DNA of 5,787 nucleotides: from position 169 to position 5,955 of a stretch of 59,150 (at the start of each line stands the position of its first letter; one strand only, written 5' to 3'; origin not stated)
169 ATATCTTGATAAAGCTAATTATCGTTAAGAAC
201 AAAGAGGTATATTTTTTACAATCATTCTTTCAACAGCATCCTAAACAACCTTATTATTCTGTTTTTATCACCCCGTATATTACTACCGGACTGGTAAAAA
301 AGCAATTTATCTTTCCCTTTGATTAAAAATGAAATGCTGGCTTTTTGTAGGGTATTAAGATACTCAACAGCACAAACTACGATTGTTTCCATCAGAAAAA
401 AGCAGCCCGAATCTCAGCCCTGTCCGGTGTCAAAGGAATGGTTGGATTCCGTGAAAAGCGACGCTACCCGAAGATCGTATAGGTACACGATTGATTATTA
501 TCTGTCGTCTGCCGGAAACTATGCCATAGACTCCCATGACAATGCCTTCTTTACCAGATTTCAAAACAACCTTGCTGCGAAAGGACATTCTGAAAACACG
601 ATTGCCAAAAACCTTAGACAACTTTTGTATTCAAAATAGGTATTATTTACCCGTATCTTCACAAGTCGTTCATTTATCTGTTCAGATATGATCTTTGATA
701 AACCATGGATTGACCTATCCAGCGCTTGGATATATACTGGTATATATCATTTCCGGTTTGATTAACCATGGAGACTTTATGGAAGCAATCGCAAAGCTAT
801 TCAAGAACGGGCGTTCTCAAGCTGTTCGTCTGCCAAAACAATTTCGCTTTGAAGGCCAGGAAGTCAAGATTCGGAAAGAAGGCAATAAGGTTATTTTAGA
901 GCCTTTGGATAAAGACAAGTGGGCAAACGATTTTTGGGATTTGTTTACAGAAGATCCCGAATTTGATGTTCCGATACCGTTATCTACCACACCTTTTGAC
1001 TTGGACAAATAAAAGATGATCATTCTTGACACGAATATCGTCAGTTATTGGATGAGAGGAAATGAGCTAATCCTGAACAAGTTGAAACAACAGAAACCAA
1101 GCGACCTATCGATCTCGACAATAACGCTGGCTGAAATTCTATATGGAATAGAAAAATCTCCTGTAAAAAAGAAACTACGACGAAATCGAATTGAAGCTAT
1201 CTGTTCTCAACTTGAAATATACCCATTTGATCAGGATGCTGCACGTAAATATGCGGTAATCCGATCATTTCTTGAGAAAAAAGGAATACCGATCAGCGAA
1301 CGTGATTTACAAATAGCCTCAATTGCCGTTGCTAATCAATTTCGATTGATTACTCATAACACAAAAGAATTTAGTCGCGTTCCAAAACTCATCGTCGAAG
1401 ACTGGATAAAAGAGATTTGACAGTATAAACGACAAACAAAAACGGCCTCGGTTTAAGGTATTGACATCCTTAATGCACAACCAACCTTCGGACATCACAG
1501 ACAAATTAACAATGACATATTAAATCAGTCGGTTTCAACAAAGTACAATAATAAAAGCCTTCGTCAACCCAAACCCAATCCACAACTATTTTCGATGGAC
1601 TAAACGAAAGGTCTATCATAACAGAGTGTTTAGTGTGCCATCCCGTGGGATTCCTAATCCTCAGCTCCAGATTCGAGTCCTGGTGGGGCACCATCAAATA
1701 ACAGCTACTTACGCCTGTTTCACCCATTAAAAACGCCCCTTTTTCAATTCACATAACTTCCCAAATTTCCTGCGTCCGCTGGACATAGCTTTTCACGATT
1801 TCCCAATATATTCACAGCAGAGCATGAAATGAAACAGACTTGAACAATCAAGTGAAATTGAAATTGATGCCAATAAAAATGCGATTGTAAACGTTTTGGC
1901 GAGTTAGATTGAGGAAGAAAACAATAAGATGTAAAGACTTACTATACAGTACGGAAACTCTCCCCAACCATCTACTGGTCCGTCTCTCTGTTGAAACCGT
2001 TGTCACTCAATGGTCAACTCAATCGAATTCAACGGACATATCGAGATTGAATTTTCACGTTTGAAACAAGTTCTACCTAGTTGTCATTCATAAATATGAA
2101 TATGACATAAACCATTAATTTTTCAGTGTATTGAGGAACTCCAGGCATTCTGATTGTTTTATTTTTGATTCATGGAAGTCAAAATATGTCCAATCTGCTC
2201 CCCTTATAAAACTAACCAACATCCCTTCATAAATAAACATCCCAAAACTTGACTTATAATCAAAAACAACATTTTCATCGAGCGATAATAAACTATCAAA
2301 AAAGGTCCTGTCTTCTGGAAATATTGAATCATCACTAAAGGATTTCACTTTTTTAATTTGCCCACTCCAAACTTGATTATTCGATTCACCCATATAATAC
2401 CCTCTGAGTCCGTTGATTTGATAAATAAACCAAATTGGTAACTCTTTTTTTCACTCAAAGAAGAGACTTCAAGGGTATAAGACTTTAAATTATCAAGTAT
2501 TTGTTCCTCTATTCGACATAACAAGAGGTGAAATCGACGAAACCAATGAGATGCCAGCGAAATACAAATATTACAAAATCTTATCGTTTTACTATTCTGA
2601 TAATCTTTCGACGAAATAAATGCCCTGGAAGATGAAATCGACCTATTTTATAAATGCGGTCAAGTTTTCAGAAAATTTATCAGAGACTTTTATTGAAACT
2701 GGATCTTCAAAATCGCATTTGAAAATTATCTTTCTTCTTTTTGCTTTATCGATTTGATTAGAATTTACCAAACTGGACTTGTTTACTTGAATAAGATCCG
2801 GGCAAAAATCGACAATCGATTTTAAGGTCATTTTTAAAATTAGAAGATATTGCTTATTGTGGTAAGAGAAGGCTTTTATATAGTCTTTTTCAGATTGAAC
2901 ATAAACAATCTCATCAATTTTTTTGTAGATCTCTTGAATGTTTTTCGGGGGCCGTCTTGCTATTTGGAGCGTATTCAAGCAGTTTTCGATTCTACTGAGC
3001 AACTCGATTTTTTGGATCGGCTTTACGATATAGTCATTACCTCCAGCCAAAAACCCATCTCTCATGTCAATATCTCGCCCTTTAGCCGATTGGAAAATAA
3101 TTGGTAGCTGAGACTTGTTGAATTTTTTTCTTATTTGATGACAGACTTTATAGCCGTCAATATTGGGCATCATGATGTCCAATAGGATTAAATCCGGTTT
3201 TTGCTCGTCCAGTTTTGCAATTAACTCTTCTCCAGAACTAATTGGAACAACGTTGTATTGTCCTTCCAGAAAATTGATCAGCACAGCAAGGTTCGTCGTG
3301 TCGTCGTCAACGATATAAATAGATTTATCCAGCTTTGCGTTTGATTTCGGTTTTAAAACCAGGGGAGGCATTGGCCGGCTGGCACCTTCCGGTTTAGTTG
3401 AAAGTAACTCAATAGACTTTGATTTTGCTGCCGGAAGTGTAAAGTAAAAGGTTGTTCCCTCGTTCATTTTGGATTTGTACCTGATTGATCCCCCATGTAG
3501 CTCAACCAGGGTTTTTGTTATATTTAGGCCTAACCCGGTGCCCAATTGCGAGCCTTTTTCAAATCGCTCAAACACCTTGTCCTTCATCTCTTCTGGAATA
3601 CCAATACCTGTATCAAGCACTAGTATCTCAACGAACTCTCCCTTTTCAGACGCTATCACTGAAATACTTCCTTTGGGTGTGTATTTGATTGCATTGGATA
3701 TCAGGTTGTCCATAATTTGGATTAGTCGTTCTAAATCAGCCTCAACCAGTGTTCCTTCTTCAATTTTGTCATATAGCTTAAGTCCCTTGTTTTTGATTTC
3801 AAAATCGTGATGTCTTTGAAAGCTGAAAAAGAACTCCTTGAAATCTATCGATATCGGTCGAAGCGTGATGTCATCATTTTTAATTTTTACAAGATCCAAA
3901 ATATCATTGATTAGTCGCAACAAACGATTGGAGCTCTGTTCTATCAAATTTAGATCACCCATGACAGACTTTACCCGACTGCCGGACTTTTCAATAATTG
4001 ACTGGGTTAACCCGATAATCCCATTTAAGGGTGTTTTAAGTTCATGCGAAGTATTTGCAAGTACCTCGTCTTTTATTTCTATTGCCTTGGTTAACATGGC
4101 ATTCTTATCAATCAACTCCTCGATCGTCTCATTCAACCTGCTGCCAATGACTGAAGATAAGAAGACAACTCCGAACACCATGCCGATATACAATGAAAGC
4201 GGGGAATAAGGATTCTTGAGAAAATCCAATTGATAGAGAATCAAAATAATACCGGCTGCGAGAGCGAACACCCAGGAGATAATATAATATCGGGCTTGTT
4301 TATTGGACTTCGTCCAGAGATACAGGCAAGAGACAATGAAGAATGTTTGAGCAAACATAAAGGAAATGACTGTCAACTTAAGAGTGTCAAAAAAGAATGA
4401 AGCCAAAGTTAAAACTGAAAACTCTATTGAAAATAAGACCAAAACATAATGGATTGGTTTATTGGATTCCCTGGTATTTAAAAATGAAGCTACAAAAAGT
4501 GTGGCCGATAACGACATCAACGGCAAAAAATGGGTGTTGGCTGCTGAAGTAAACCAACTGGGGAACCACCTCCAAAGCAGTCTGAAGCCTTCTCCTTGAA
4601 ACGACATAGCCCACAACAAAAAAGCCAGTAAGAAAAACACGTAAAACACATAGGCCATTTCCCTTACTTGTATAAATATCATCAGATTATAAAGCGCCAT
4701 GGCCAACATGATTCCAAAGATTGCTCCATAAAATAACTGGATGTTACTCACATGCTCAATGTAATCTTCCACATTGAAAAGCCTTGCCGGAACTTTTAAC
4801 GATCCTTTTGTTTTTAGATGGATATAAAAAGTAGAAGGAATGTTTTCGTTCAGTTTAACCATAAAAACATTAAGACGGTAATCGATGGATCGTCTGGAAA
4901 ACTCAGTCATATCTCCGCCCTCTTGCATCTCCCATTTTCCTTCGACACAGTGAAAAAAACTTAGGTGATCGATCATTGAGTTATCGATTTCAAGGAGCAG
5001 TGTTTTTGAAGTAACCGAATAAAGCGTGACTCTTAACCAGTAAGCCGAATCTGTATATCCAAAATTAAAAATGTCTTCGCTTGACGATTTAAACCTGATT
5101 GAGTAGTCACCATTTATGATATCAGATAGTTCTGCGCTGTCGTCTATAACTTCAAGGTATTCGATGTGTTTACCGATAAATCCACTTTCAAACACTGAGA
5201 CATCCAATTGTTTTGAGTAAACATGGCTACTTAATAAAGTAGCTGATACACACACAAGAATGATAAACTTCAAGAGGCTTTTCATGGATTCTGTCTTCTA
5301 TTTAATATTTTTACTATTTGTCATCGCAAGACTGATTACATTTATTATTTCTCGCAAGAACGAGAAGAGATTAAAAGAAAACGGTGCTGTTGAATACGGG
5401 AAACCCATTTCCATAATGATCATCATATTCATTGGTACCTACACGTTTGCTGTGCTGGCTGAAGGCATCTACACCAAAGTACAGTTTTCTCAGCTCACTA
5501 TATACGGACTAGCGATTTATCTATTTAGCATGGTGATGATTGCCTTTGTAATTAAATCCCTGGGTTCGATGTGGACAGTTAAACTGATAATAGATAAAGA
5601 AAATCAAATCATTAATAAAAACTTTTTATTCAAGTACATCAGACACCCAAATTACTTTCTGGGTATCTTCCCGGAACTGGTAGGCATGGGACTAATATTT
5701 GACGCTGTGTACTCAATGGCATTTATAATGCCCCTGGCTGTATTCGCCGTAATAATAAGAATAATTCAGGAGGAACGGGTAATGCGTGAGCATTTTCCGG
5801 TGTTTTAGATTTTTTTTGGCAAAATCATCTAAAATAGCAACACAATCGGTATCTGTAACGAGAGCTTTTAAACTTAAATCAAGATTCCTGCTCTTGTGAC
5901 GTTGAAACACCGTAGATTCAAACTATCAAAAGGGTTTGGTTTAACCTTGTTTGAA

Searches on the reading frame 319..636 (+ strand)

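Call 30: search_protein_families(library=pfam, max_evalue=1, proteins=[window:319-636:+])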
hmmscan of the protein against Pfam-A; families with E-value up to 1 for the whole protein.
window:319-636:+ (106 aa): 2 families
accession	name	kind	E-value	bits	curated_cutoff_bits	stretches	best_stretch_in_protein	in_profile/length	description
PF13495.12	Phage_int_SAM_4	-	0.0021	18.9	27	1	46-103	14-72/85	Phage integrase, N-terminal SAM-like domain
PF13102.12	Phage_int_SAM_5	-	0.0033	18.2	22.3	1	45-102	16-75/98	Phage integrase SAM-like domain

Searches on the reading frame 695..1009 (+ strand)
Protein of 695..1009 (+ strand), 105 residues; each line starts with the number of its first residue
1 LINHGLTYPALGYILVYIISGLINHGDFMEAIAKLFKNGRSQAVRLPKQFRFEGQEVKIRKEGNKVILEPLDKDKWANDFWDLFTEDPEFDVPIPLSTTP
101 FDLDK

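Call 30: search_protein_families(library=pfam, max_evalue=1, proteins=[window:695-1009:+])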
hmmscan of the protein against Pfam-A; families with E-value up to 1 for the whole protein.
window:695-1009:+ (105 aa): 1 family
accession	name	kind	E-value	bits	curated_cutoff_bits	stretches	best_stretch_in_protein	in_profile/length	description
PF04014.23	MazE_antitoxin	-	1.1e-10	41.7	24.7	1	36-74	2-46/48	Antidote-toxin recognition MazE, bacterial antitoxin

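Call 68: search_protein_families(library=padloc, proteins=[window:695-1009:+], max_evalue=0.001)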
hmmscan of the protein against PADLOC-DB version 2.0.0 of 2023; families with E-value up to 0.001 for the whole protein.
window:695-1009:+ (105 aa): 0 families

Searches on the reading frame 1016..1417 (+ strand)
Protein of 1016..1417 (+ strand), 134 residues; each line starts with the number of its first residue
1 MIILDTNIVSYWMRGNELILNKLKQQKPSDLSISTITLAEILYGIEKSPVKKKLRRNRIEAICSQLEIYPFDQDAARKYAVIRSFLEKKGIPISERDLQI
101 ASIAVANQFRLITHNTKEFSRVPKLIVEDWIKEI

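Call 30: search_protein_families(library=pfam, max_evalue=1, proteins=[window:1016-1417:+])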
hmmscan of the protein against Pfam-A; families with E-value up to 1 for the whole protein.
window:1016-1417:+ (134 aa): 2 families
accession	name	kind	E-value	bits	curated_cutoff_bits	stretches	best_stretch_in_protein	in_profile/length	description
PF01850.27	PIN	-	1.7e-14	54.9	23.6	1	2-124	1-119/120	PIN domain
PF16289.11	PIN_12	-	0.036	14.9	32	1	2-60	1-64/172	PIN domain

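Call 68: search_protein_families(library=padloc, proteins=[window:1016-1417:+], max_evalue=0.001)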
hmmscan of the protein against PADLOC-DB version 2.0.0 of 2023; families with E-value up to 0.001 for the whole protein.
window:1016-1417:+ (134 aa): 0 families

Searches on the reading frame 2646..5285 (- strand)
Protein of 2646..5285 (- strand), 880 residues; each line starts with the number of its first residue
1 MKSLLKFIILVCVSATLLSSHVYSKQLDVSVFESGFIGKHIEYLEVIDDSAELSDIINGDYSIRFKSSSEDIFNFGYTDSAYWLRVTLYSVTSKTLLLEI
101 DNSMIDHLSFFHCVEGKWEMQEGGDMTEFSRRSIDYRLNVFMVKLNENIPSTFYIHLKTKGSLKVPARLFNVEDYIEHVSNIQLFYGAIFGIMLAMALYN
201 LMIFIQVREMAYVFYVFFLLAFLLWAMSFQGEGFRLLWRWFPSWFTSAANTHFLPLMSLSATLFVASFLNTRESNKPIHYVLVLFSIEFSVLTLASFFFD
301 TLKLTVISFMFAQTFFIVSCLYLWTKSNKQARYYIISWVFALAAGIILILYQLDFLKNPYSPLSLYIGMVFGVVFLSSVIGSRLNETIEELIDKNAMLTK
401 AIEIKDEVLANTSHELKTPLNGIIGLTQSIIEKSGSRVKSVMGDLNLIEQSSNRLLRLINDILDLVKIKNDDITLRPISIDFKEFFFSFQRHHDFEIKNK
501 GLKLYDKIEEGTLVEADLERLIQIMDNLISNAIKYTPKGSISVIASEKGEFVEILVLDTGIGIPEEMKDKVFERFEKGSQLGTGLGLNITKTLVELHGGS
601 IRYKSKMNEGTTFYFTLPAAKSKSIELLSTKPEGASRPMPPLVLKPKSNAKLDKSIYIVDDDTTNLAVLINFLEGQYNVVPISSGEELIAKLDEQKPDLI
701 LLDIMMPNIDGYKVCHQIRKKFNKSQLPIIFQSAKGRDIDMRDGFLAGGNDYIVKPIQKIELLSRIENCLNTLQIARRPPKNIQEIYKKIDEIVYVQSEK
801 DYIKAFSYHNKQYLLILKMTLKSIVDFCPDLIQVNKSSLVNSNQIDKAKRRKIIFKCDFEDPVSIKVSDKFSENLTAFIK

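Call 6: search_protein_families(library=pfam, proteins=[window:2646-5285:-])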
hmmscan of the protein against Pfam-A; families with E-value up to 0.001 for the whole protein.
window:2646-5285:- (880 aa): 6 families
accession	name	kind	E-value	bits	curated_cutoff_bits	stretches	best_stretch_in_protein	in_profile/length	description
PF07695.17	7TMR-DISM_7TM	-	6.3e-34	118.1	29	1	183-383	2-205/205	7TM diverse intracellular signalling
PF02518.31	HATPase_c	-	7.8e-28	97.6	26.4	1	517-620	2-110/111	Histidine kinase-, DNA gyrase B-, and HSP90-like ATPase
PF07696.17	7TMR-DISMED2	-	2.3e-27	96.1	22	1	38-170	1-135/136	7TMR-DISM extracellular 2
PF00072.30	Response_reg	-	3e-25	89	30.2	1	656-767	1-111/111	Response regulator receiver domain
PF00512.31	HisKA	-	3e-15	56.5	26.9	1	405-470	2-65/66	His Kinase A (phospho-acceptor) domain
PF04397.21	LytTR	-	1.6e-07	31.9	22.6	1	789-874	7-96/98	LytTr DNA-binding domain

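Call 40: find_related_loci(query=window:2646-5285:-, collection=genome_contigs, flank=10000)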
Query window:2646-5285:- (880 aa) in genome_contigs; peptide patterns used: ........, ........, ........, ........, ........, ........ (x = any residue, [..] = any of these).
578 stretches matched a pattern; 545 encode a relative of the query (tblastn E <= 1e-3); the best 80 are kept; 80 distinct loci.
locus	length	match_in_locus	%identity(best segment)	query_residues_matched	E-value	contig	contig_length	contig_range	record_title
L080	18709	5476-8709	35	404-767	4e-47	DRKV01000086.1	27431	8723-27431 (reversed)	MAG TPA_asm: Chloroflexota bacterium isolate HyVt-449 HyVt-449_k145_1210232, whole genome shotgun sequence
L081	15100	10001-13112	34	395-786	1e-46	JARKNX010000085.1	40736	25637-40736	MAG: Aggregatilineales bacterium isolate D110_maxbin.037 k141_392684, whole genome shotgun sequence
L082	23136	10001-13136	34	403-770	2e-46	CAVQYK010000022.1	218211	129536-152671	MAG: uncultured Chloroflexia bacterium isolate MFD00032.bin.2.234 genome assembly, contig: contig_47437, whole genome sh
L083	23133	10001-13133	35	382-771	2e-46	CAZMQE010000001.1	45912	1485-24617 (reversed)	MAG TPA_asm: uncultured Anaerolinea sp. isolate binchicken_co197_367 genome assembly, contig: NODE_868_length_45912_cov_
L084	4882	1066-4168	35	398-770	3e-45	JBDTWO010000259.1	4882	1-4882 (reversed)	MAG: Chloroflexota bacterium isolate cluster3_bin.94 NODE_99713_length_4882_cov_9.163870, whole genome shotgun sequence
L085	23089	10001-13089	34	390-772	1e-44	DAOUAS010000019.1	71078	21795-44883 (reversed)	MAG TPA_asm: Anaerolineales bacterium isolate H66_681 k113_231356, whole genome shotgun sequence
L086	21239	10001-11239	31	365-756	5e-47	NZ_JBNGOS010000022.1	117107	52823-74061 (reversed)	Saccharicrinis sp. 156 c_000000000022, whole genome shotgun sequence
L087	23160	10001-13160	34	398-777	1e-44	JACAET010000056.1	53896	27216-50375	MAG: Chloroflexota bacterium isolate L.E.CH.8 k119_1964225, whole genome shotgun sequence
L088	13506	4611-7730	35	389-770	4e-44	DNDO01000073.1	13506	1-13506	MAG TPA_asm: Anaerolineae bacterium isolate UBA12294 contig_3330, whole genome shotgun sequence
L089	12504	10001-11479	34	389-770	4e-44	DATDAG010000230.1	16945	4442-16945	MAG TPA_asm: Anaerolineales bacterium isolate SMAG_U90 k141_570947, whole genome shotgun sequence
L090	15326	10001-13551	32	388-786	4e-44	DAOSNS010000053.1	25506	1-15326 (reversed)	MAG TPA_asm: Anaerolineae bacterium isolate AMR_MDS_2365 NODE_1938_length_25506_cov_95.983223, whole genome shotgun sequ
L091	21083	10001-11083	32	395-770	3e-43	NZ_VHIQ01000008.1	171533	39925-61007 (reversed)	Paucihalobacter ruber strain CWB-1 Scaffold8, whole genome shotgun sequence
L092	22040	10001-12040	33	405-794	5e-43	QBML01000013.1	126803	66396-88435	MAG: Pseudanabaena frigida isolate ULC066bin1 scaffold13_size126803, whole genome shotgun sequence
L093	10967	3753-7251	32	394-809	6e-43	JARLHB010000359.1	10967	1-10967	MAG: Ignavibacteriaceae bacterium isolate MAG_BO79 MetaBAT2_Bin_79_Oxic_k141_1611042, whole genome shotgun sequence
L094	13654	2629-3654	32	405-770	5e-43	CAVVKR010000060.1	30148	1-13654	MAG: uncultured Bacillaceae bacterium isolate MFD08669.bin.3.115 genome assembly, contig: contig_98752, whole genome sho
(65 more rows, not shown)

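Call 54: find_homologous_proteins(query=window:2646-5285:-, max_evalue=1e-30)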
Query window:2646-5285:- (880 aa): 1750 proteins with E <= 1e-30 among 8000 candidates; the best 120 are listed.
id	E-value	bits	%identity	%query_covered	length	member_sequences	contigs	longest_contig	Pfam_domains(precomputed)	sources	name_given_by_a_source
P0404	2.1e-137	478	34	83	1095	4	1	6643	PF07696.18,PF13581.13,PF07695.18,PF02518.32,PF00512.32,PF13589.13,PF00072.31,PF14501.13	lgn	-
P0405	6.2e-131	456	31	85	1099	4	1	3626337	PF07696.18,PF07695.18,PF02518.32,PF00512.32,PF00072.31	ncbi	-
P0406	5.8e-127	443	34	83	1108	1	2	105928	PF07696.18,PF13581.13,PF07695.18,PF02518.32,PF00512.32,PF13589.13,PF00072.31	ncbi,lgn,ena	-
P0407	1.2e-122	429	31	86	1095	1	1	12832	PF07696.18,PF07695.18,PF02518.32,PF00512.32,PF13589.13,PF00072.31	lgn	-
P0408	1.3e-118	415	32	85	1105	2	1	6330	PF07696.18,PF13581.13,PF07695.18,PF02518.32,PF00512.32,PF13589.13,PF00072.31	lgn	-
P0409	7.3e-118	413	36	84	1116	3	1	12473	PF07696.18,PF07695.18,PF02518.32,PF00512.32,PF00211.26,PF13589.13,PF00072.31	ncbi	-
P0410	5.0e-115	403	34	84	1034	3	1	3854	PF07696.18,PF13581.13,PF07695.18,PF02518.32,PF00512.32,PF13589.13,PF00072.31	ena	-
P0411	1.1e-114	402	32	82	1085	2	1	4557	PF07696.18,PF13581.13,PF07695.18,PF02518.32,PF00512.32,PF00072.31,PF14501.13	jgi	-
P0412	1.5e-114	402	40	45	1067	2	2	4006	PF02518.32,PF00512.32,PF13589.13,PF00072.31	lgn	-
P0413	2.4e-109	385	34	80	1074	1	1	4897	PF07696.18,PF07695.18,PF02518.32,PF00512.32,PF00072.31,PF07228.18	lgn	-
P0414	8.4e-109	383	33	83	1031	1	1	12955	PF07696.18,PF07695.18,PF02518.32,PF00512.32,PF00072.31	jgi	jgi:two-component system, sensor histidine kinase LadS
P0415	1.2e-107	379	33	72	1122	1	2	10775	PF13581.13,PF07695.18,PF02518.32,PF00512.32,PF13589.13,PF00072.31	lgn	-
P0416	1.2e-107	379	35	83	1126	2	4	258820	PF07696.18,PF07695.18,PF02518.32,PF00512.32,PF00072.31,PF07228.18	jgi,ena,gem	-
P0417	3.1e-107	378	31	84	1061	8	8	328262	PF07696.18,PF07695.18,PF02518.32,PF00512.32,PF00072.31,PF07228.18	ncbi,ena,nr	ncbi:MAG: SpoIIE family protein phosphatase [Spirochaetales bacterium]|nr:SpoIIE family protein phos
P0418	1.1e-106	376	38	44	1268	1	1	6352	PF13426.14,PF08448.17,PF02518.32,PF00512.32,PF00989.32,PF00072.31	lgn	-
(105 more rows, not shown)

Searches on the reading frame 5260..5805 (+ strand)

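Call 6: search_protein_families(library=pfam, proteins=[window:5260-5805:+])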
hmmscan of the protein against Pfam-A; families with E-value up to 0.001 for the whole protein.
window:5260-5805:+ (182 aa): 2 families
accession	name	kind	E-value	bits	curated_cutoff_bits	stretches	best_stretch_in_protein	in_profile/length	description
PF04140.19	ICMT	-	6e-18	65.5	24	1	84-176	2-94/95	Isoprenylcysteine carboxyl methyltransferase (ICMT) family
PF04191.18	PEMT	-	3.5e-07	31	25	1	81-179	4-102/105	Phospholipid methyltransferase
